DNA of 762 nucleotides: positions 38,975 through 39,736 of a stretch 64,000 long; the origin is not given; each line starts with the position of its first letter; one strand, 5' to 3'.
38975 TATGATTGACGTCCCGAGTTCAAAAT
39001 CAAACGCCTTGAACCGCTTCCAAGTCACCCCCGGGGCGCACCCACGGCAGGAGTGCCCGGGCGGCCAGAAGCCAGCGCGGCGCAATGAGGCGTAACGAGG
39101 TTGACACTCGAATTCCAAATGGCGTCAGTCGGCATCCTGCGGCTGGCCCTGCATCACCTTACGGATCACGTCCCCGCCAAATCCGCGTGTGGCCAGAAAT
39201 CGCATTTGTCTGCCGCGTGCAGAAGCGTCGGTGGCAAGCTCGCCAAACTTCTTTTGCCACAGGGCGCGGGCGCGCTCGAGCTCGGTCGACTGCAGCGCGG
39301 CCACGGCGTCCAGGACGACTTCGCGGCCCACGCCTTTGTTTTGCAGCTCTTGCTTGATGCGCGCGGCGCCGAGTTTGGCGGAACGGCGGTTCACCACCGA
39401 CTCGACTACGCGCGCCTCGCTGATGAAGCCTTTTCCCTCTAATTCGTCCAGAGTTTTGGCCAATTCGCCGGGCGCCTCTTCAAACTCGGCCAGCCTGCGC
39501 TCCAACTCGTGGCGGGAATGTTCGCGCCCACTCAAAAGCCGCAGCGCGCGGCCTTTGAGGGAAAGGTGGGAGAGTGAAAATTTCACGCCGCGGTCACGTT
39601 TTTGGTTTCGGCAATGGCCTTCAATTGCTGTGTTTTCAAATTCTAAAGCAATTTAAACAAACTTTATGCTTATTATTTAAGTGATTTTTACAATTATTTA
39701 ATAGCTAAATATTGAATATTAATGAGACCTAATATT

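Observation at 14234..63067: Family of about 42-bp AT-rich repeats (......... ... WWWGCTA ... short palindrome), seven copies, confined to 3' ends of genes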

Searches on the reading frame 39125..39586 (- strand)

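Call 8: search_protein_families(library=ncbifam, proteins=[window:39125-39586:-], max_evalue=0.00001)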
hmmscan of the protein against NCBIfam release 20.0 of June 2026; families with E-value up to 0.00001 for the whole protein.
window:39125-39586:- (153 aa): 16 families
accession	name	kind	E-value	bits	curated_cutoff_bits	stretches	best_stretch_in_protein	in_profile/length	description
NF001055.0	PRK00117.2-5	equivalog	4.1e-45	153.6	129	1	6-151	6-151/157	recombination regulator RecX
NF010734.0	PRK14136.1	equivalog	1.1e-36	127.2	359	1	9-148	173-312/319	recombination regulator RecX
NF001054.0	PRK00117.2-1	equivalog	8e-28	97.5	189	1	13-148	13-150/154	recombination regulator RecX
NF001065.0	PRK00117.5-5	equivalog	5.4e-27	94.8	175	1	12-151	9-144/149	recombination regulator RecX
NF001057.0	PRK00117.3-3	equivalog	8.2e-24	84.4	146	1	12-150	7-148/151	recombination regulator RecX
NF001058.0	PRK00117.4-1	equivalog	2.3e-17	63.8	194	1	9-146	63-205/214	recombination regulator RecX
NF001063.0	PRK00117.5-3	equivalog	2.7e-16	59.8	186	1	13-146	16-151/165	recombination regulator RecX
NF001052.0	PRK00117.1-1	equivalog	1.8e-13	51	266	1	10-144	14-160/166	recombination regulator RecX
NF001053.0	PRK00117.1-3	equivalog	2.2e-13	50.9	216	1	42-144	70-174/180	recombination regulator RecX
NF010735.0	PRK14137.1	equivalog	4.8e-12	46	294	1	13-146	45-177/197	recombination regulator RecX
NF001059.0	PRK00117.4-3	equivalog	3.9e-11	43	253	1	10-121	48-162/206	recombination regulator RecX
NF010733.0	PRK14135.1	equivalog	6.8e-11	42.3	240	1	13-148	65-205/267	recombination regulator RecX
NF001064.0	PRK00117.5-4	equivalog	1.5e-10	40.8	217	1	14-149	37-177/194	recombination regulator RecX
NF001056.0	PRK00117.3-1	equivalog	4.1e-09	36.4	237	1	14-145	28-168/181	recombination regulator RecX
NF001061.0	PRK00117.5-1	equivalog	5.6e-07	29.4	264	1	14-140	91-222/246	recombination regulator RecX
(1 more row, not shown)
